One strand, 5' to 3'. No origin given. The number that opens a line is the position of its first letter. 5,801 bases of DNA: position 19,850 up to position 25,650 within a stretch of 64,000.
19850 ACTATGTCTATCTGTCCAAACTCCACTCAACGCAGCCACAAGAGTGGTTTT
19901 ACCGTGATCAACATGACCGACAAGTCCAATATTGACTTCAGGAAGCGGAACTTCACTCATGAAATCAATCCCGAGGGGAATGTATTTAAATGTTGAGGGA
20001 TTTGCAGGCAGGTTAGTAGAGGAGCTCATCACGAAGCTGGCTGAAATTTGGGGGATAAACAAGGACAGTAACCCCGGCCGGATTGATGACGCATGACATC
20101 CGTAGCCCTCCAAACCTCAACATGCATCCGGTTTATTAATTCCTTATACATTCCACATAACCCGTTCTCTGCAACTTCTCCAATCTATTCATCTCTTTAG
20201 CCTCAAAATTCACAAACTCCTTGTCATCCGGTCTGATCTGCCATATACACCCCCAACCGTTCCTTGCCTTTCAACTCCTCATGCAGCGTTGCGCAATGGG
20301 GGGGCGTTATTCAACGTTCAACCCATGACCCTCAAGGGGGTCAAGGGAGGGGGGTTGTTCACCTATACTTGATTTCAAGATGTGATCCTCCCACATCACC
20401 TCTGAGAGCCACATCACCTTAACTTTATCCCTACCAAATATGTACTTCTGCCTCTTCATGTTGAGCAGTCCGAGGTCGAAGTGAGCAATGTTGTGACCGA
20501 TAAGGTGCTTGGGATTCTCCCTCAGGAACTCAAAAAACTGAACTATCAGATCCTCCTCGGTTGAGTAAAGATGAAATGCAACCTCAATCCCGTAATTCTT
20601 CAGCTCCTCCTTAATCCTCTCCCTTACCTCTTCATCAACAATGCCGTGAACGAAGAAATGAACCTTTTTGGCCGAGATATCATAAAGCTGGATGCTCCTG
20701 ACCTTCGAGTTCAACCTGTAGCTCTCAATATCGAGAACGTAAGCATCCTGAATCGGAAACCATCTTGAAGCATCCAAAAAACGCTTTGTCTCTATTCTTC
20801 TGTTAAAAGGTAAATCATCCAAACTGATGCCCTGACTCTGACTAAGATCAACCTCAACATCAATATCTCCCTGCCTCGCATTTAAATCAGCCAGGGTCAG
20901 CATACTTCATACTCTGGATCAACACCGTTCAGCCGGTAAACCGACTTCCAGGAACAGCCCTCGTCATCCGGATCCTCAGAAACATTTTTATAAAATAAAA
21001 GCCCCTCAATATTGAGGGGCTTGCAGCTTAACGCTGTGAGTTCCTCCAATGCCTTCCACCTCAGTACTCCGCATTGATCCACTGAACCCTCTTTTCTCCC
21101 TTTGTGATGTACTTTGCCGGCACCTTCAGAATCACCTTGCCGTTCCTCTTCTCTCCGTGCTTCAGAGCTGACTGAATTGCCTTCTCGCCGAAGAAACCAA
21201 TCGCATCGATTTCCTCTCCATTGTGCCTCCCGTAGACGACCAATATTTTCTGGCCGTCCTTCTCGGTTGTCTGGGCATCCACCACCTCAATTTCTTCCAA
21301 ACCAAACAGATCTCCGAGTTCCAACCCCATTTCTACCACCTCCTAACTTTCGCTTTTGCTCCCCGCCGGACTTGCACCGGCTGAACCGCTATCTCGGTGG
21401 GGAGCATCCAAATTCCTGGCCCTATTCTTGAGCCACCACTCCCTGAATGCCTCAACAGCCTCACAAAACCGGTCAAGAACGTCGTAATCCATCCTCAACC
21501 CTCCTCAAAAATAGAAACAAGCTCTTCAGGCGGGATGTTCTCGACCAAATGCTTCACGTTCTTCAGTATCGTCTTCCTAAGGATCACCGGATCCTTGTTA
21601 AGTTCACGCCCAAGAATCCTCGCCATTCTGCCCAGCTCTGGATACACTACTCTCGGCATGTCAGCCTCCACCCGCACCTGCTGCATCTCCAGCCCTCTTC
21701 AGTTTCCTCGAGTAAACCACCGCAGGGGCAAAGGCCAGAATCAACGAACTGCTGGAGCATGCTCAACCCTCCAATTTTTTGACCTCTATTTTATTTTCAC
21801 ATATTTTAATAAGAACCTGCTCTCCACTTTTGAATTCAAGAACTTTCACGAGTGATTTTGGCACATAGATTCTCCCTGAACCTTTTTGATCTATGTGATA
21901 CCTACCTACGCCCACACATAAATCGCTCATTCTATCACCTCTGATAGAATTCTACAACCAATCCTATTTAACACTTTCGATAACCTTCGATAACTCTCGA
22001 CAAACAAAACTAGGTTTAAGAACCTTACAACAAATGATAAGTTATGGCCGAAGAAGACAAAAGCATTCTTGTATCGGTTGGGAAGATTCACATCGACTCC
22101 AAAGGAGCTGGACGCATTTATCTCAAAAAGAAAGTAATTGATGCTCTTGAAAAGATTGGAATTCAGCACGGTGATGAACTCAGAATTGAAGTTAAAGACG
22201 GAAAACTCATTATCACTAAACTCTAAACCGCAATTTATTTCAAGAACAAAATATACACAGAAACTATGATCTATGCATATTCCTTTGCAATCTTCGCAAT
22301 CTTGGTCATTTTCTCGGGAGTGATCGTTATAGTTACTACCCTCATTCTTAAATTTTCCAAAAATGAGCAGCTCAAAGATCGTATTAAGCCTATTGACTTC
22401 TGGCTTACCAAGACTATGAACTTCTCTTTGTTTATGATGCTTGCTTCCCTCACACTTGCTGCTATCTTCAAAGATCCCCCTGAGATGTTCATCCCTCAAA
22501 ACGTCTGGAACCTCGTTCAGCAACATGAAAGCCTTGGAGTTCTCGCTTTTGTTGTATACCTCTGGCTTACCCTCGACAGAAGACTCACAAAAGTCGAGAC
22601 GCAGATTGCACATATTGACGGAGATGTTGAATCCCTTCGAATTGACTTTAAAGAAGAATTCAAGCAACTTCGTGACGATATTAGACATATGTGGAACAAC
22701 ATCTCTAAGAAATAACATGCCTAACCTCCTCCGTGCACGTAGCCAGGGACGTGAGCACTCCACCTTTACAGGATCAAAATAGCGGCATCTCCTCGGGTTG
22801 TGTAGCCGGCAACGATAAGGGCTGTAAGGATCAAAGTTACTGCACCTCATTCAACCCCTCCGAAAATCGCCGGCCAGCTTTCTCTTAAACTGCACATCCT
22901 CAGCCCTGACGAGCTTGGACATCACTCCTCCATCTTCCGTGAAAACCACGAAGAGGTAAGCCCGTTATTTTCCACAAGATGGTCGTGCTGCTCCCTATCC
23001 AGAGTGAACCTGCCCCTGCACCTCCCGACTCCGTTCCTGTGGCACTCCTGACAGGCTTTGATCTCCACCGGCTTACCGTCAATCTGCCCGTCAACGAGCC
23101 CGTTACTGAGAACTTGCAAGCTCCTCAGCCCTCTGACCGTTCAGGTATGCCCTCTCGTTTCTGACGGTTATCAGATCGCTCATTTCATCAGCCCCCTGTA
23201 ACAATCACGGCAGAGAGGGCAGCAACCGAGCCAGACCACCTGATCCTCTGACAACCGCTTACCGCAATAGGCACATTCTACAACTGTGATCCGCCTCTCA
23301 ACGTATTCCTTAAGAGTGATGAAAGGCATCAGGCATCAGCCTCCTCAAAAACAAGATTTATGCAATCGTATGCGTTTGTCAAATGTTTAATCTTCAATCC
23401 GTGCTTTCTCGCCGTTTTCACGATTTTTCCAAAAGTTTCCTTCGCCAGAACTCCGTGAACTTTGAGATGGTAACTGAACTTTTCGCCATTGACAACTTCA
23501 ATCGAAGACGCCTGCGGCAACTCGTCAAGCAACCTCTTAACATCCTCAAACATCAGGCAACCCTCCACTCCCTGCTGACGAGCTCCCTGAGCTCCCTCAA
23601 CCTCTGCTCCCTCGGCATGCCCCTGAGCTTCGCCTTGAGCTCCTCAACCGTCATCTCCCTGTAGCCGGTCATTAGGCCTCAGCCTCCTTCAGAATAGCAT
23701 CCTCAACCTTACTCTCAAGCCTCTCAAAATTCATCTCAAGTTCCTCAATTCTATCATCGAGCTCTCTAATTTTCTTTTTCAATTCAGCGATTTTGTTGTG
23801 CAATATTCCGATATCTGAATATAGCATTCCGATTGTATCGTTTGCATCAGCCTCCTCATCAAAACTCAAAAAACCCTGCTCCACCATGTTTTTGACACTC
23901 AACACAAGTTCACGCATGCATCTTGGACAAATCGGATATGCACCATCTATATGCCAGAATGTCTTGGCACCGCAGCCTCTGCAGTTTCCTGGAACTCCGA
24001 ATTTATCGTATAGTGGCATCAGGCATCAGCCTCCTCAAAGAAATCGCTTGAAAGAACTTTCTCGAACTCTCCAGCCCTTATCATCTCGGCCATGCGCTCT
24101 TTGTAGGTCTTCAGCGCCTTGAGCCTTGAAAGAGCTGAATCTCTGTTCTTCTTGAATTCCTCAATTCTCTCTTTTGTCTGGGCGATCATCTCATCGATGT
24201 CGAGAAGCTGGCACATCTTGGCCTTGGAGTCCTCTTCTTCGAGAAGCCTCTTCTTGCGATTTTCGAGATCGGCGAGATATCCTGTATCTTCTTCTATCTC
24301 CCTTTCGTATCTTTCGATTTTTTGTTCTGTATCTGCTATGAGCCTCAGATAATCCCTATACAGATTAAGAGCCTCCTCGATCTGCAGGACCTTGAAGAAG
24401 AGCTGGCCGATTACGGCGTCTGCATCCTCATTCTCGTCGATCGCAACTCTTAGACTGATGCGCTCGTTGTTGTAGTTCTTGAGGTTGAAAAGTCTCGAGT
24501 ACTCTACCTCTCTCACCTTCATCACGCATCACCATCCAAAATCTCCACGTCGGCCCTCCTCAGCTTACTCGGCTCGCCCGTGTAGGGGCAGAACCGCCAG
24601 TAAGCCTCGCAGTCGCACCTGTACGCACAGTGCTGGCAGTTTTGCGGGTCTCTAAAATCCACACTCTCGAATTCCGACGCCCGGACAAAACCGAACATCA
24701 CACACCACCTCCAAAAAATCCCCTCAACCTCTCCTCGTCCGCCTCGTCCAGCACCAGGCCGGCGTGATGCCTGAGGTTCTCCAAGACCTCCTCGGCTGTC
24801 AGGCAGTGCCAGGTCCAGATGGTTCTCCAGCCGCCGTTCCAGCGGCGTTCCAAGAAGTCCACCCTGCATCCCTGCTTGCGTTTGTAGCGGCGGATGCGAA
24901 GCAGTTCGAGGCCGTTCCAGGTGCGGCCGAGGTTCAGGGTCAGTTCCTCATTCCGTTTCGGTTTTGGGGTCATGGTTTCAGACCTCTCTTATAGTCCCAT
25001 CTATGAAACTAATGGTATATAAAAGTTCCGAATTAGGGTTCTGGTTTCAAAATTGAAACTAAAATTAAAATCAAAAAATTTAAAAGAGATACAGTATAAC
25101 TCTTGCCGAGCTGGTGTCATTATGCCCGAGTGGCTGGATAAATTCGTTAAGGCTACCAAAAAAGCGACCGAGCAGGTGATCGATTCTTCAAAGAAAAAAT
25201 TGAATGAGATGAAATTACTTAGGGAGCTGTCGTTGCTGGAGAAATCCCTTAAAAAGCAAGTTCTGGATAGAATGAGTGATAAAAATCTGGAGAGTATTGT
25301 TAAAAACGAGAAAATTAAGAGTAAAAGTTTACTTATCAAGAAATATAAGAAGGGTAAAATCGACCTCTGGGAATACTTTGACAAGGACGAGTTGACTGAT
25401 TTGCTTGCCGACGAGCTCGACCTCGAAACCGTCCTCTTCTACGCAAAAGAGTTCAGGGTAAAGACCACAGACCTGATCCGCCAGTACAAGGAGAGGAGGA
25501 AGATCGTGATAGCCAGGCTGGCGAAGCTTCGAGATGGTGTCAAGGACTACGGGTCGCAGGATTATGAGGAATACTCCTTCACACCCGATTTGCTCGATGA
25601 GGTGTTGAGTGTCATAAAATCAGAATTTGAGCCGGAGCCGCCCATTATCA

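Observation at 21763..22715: cI/Cro-like switch built from two divergent paralogous AbrB proteins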

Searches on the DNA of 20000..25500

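Call 87: search_rna_families(source=window, start=20000, end=25500, threshold=evalue, max_evalue=0.1)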
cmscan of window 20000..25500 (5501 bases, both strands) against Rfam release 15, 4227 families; matches with E-value up to 0.1: 0.
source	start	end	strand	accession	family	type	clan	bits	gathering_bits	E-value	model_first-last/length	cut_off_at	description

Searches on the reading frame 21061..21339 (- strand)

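Call 7: search_protein_families(library=pfam, proteins=[window:21061-21339:-], max_evalue=1)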
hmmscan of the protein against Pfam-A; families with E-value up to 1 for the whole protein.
window:21061-21339:- (92 aa): 3 families
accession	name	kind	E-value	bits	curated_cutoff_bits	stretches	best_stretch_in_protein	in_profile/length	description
PF17768.7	RecJ_OB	-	0.13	12.8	27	1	11-61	32-80/107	RecJ OB domain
PF12835.12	Integrase_1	-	0.15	12.5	23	1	2-79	33-121/149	Integrase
PF21246.3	Usp38-like_N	-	0.22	11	27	1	23-72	8-55/337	Ubiquitin carboxyl-terminal hydrolase 38-like, N-terminal domain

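Call 36: search_protein_families(library=phrogs, proteins=[window:21061-21339:-], max_evalue=0.001)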
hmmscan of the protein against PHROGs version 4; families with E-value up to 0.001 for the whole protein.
window:21061-21339:- (92 aa): 0 families

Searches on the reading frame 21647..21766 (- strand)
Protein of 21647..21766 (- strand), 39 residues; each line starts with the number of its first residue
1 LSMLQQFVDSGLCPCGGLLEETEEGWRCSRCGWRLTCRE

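Call 7: search_protein_families(library=pfam, proteins=[window:21647-21766:-], max_evalue=1)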
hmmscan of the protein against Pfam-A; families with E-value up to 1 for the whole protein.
window:21647-21766:- (39 aa): 2 families
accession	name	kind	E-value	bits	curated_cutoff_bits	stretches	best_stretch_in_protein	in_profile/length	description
PF06969.22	HemN_C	-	0.11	13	24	1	17-35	49-67/67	HemN C-terminal domain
PF07282.18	Cas12f1-like_TNB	-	0.19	12.4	26.3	1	10-34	28-49/60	Cas12f1-like, TNB domain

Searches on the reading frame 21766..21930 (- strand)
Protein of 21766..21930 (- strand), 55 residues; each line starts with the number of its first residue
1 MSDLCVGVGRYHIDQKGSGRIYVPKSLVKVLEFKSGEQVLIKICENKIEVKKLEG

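Call 7: search_protein_families(library=pfam, proteins=[window:21766-21930:-], max_evalue=1)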
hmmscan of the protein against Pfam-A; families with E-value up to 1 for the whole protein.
seq(55 aa): 4 families
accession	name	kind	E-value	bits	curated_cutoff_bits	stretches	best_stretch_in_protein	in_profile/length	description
PF04014.23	MazE_antitoxin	-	0.00045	20.5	24.7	1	17-52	6-42/48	Antidote-toxin recognition MazE, bacterial antitoxin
PF02381.23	MraZ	-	0.0047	17.3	23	1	11-50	8-43/72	MraZ protein, putative antitoxin-like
PF07497.18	Rho_RNA_bind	-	0.027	14.7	27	1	16-47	22-53/73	Rho termination factor, RNA-binding domain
PF03152.21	UFD1_N1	-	0.16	12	29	1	18-45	68-95/97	Ubiquitin fusion degradation protein UFD1, N-terminal subdomain 1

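Call 22: find_homologous_proteins(query=window:21766-21930:-, max_evalue=0.01)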
Query seq(55 aa) (55 aa): 2 proteins with E <= 0.01 among 2 candidates.
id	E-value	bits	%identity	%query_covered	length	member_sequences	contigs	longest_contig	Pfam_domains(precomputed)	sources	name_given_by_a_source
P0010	4.3e-28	113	100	100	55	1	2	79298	-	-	-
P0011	1.9e-20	89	75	100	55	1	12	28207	PF04014.24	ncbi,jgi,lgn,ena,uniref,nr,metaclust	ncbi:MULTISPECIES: AbrB/MazE/SpoVT family DNA-binding domain-containing protein [unclassified Archae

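Call 40: search_solved_structures(query=A2, max_evalue=1, show_alignments=2)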
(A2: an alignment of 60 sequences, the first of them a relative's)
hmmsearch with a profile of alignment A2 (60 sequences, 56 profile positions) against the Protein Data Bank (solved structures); distinct sequences matched with E-value up to 1: 10.
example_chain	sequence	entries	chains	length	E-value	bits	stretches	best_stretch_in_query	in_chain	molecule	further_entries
2mrn_A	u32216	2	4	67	0.007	19.2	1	24-54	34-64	Antitoxin MazE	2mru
1mvf_D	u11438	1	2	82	0.011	18.6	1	24-54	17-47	PemI-like protein 1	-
2ro5_A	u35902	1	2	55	0.012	18.5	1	20-53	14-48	Stage V sporulation protein T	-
1ub4_C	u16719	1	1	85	0.012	18.5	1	24-54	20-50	MazE protein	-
2w1t_B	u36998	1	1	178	0.056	16.3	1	20-53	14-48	STAGE V SPORULATION PROTEIN T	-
2k1n_A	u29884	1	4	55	0.062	16.2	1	20-54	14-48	AbrB family transcriptional regulator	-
1z0r_A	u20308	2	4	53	0.068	16.1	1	20-54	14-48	Transition state regulatory protein abrB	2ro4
2w1t_A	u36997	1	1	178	0.083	15.8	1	20-53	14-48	STAGE V SPORULATION PROTEIN T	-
1yfb_A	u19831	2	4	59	0.11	15.4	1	20-54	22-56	Transition state regulatory protein abrB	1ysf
1zc1_A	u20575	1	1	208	0.34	13.8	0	20-44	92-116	Ubiquitin fusion degradation protein 1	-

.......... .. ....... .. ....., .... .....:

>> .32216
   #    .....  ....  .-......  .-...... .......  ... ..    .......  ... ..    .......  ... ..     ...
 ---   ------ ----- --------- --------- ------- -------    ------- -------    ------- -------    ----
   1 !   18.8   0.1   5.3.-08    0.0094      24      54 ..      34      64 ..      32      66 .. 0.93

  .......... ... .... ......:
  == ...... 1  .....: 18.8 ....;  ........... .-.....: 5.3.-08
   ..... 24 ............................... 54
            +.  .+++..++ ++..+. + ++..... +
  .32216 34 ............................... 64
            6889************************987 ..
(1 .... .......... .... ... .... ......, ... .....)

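Call 48: predict_structure(alignment_id=A2)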
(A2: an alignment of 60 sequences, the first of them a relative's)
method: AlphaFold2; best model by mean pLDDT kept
length: 55 residues; sequences in the alignment: 60
mean_pLDDT: 89.9   pTM: 0.62
mean pLDDT of the five models: 89.9, 88.7, 87.2, 86.7, 86.6
residues with pLDDT >= 90: 39; 70-90: 13; 50-70: 2; < 50: 1
segments of 3 or more residues with pLDDT < 50: none
pLDDT, mean of each block of 10 residues (from residue 1): 82 96 92 90 94 82
secondary structure, 60 per line:
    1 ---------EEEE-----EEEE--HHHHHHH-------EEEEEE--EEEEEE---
elements in order: E10-13 E19-22 H25-31 E39-44 E47-52

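Call 52: fold_search(model_id=the predicted structure, library=pdb)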
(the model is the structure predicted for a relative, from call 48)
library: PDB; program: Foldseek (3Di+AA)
matches with E <= 10: 99; with E <= 0.001: 0
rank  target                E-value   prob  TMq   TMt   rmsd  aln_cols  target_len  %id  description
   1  1ub4_C                4.8e-02  1.00  0.68  0.53   2.0        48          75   14  crystal structure of MazEF complex (released 2003-05-20)
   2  9a4b_A                6.2e-02  1.00  0.66  0.42   3.3        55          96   24  Integrative model of ABRB-ATPE by crosslinking MS and deep learning (released 2024-09-18)
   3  2mrn_MODEL_1_A        8.0e-02  0.99  0.59  0.51   4.4        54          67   15  Structure of truncated EcMazE (released 2015-02-04)
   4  1yfb_A                1.1e-01  0.99  0.65  0.68   2.5        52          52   25  The solution structure of the N-domain of the transcription factor abrB (released 2005-04-12)
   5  2w1t_A                1.8e-01  0.97  0.59  0.22   2.6        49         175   24  Crystal Structure of B. subtilis SpoVT (released 2008-11-18)
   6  2w1t_B                2.0e-01  0.98  0.60  0.22   2.2        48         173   25  Crystal Structure of B. subtilis SpoVT (released 2008-11-18)
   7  2k1n_MODEL_1_A        2.4e-01  0.92  0.56  0.56   5.4        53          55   23  DNA bound structure of the N-terminal domain of AbrB (released 2008-11-11)
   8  1mvf_D                2.7e-01  0.96  0.56  0.67   2.7        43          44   19  MazE addiction antidote (released 2003-06-10)
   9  2fy9_MODEL_1_A        3.1e-01  0.75  0.50  0.50   5.1        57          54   24  Solution Structure of the N-Terminal DNA Recognition Domain of the Bacillus Subtilis Transcription-State Regul (released 2006-05-23)
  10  5l6l_E                4.8e-01  0.96  0.66  0.58   2.1        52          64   12  Structure of Caulobacter crescentus VapBC1 bound to operator DNA (released 2016-12-28)
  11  1z0r_MODEL_1_A        5.1e-01  0.84  0.55  0.56   2.5        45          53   24  Solution Structure of the N-terminal DNA Recognition Domain of the Bacillus subtilis Transcription-State Regul (released 2005-03-15)
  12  3o27_A                5.8e-01  0.72  0.57  0.53   3.9        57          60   14  The crystal structure of C68 from the hybrid virus-plasmid pSSVx (released 2011-01-19)
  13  2mru_MODEL_1_A        6.2e-01  0.84  0.58  0.62   2.9        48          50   19  Structure of truncated EcMazE-DNA complex (released 2015-02-04)
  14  5l6m_E                7.5e-01  0.91  0.65  0.56   2.2        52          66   12  Structure of Caulobacter crescentus VapBC1 (VapB1deltaC:VapC1 form) (released 2016-12-28)
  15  5k8j_A                8.6e-01  0.91  0.66  0.48   1.9        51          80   12  Structure of Caulobacter crescentus VapBC1 (apo form) (released 2016-12-28)
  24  3o27_B                1.5e+00  0.57  0.62  0.60   3.8        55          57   11  The crystal structure of C68 from the hybrid virus-plasmid pSSVx (released 2011-01-19)
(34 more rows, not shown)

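Call 81: search_dna_similar(query=window:21766-21930:-, collection=plasmids, mode=protein, max_evalue=0.01, max_rows=10)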
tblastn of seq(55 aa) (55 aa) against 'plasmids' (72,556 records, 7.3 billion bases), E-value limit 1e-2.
No match.
